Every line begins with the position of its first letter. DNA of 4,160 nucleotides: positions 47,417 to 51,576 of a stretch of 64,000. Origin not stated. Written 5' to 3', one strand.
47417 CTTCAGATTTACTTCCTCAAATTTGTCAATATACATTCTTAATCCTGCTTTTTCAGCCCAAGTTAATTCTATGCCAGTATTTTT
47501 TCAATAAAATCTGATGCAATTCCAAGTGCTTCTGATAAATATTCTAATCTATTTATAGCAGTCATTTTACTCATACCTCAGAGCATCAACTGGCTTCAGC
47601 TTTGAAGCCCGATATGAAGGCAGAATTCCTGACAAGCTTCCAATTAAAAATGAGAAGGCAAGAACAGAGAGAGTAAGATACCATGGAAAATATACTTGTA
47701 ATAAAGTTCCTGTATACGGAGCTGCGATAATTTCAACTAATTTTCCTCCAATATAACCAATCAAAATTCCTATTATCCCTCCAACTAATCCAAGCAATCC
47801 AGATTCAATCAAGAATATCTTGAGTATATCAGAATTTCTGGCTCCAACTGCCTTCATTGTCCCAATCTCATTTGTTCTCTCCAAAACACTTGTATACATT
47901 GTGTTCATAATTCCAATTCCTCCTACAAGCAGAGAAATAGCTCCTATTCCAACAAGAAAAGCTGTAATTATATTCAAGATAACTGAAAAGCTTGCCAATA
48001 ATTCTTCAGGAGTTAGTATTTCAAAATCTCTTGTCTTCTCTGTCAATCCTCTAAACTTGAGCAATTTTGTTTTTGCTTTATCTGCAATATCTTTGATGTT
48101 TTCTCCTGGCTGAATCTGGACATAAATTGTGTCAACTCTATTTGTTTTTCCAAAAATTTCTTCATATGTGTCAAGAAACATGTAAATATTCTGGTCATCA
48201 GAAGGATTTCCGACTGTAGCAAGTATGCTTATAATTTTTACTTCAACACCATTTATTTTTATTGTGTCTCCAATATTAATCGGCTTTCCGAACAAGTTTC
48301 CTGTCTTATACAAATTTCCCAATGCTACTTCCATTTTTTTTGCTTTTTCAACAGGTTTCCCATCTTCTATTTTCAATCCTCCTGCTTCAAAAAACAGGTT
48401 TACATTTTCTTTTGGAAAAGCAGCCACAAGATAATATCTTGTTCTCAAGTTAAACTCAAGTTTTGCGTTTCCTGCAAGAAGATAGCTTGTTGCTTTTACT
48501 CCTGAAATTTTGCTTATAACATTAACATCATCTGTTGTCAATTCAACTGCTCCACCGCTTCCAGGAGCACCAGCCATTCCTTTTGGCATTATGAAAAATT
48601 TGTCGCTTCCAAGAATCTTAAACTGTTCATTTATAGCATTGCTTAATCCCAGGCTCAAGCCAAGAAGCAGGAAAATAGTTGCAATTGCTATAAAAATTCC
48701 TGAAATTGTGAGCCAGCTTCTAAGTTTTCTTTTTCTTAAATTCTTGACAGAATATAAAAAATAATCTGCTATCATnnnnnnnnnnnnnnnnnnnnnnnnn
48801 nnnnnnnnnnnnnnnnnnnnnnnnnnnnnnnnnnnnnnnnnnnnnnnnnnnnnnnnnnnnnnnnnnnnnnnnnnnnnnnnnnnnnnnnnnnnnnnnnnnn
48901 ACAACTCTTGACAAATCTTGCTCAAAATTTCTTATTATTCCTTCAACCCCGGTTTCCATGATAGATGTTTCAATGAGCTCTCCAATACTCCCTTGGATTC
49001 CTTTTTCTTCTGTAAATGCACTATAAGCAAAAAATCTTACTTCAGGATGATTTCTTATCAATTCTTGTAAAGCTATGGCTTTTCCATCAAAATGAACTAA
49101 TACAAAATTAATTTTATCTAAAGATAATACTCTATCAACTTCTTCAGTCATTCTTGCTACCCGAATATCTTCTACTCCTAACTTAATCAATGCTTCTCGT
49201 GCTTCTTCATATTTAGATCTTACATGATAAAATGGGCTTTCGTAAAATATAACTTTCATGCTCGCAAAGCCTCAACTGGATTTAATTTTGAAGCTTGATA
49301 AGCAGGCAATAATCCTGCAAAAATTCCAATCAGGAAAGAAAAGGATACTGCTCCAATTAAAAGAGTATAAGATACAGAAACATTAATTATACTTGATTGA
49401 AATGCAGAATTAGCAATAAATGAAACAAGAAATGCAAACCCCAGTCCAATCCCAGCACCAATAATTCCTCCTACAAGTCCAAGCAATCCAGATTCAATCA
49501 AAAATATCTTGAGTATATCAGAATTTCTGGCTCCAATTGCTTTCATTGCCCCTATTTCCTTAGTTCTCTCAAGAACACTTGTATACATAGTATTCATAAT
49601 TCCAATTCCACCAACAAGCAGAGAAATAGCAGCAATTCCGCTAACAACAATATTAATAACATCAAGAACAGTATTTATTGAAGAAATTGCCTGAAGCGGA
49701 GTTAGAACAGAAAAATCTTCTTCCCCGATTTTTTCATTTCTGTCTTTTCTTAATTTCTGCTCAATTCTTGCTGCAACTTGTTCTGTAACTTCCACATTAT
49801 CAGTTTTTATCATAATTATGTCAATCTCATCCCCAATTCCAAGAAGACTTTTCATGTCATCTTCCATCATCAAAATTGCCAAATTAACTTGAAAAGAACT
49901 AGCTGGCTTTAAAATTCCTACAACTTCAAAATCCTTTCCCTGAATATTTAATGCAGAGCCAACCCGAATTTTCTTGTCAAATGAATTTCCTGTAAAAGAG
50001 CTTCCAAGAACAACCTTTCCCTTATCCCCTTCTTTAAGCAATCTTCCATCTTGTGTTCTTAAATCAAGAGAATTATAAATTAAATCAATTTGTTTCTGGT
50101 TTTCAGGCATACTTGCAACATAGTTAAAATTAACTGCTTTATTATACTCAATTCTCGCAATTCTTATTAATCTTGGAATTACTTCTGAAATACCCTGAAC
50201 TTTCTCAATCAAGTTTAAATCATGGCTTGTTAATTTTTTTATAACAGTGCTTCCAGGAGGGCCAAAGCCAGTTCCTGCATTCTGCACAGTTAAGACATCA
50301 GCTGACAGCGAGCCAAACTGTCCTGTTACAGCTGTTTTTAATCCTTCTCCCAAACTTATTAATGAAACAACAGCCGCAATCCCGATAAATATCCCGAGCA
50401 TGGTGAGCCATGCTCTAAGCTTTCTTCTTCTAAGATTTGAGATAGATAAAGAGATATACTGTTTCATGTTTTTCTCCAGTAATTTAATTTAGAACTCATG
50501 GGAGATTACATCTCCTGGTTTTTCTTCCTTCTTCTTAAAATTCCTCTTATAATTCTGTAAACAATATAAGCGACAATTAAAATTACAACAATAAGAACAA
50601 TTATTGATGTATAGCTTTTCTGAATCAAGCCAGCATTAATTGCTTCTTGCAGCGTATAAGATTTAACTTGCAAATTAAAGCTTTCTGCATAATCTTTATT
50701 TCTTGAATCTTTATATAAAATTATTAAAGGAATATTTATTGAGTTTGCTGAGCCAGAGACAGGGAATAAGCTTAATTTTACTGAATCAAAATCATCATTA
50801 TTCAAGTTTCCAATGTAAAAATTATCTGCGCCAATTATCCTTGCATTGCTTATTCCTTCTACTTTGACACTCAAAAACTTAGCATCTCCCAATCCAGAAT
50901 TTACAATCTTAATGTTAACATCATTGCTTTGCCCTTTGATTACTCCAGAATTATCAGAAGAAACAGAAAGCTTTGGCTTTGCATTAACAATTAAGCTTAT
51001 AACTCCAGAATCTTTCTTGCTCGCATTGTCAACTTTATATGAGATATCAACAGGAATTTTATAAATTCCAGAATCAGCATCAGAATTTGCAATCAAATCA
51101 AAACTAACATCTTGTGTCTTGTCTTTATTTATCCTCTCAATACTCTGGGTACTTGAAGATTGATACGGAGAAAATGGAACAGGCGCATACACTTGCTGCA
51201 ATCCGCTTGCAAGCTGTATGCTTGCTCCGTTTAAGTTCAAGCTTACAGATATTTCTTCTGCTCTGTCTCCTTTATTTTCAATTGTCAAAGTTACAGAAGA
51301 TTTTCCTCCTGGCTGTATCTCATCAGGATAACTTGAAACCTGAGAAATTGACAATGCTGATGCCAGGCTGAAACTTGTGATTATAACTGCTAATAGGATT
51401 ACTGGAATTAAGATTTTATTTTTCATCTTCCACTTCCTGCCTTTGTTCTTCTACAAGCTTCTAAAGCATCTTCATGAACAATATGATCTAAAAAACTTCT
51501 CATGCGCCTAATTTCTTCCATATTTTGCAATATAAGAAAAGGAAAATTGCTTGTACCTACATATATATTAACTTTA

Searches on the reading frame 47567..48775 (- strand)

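Call 40: search_protein_families(library=pfam, proteins=[window:47567-48775:-], max_evalue=0.01)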
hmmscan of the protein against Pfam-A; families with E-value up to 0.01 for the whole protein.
window:47567-48775:- (402 aa): 2 families
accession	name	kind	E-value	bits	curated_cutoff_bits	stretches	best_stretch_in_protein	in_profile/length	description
PF02687.27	FtsX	-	4.4e-24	85.3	25.5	1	277-395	3-120/120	FtsX-like permease C-terminal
PF12704.14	MacB_PCD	-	1.3e-20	75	27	1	20-235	1-205/207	MacB-like periplasmic core domain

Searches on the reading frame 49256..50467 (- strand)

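Call 40: search_protein_families(library=pfam, proteins=[window:49256-50467:-], max_evalue=0.01)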
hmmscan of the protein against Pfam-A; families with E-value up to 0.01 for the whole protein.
window:49256-50467:- (403 aa): 2 families
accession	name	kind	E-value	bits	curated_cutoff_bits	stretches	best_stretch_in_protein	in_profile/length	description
PF12704.14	MacB_PCD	-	2.6e-25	90.4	27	1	20-237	2-206/207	MacB-like periplasmic core domain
PF02687.27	FtsX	-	1.1e-21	77.5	25.5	1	278-397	3-120/120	FtsX-like permease C-terminal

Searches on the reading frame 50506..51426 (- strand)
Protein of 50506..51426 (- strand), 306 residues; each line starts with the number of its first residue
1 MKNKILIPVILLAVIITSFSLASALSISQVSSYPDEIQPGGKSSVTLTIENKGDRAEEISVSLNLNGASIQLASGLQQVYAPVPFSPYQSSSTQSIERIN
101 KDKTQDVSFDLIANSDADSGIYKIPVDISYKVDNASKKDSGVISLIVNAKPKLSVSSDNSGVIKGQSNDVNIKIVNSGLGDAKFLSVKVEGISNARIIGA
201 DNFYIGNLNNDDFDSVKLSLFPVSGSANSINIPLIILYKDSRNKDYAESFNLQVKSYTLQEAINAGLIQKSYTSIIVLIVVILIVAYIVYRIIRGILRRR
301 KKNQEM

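Call 16: search_protein_families(library=pfam, proteins=[window:50506-51426:-], max_evalue=0.01)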
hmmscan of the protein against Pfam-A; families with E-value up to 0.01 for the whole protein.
window:50506-51426:- (306 aa): 3 families
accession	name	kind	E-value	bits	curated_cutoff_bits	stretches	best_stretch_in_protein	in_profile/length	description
PF07705.17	CARDB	-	7.3e-08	33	22.7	1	25-128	4-85/101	CARDB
PF10633.15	NPCBM_assoc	-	0.0016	19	24.4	0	90-130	37-77/78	NPCBM-associated, NEW3 domain of alpha-galactosidase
PF12669.12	FeoB_associated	-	0.0083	16.8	27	1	274-294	2-22/44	FeoB-associated Cys-rich membrane protein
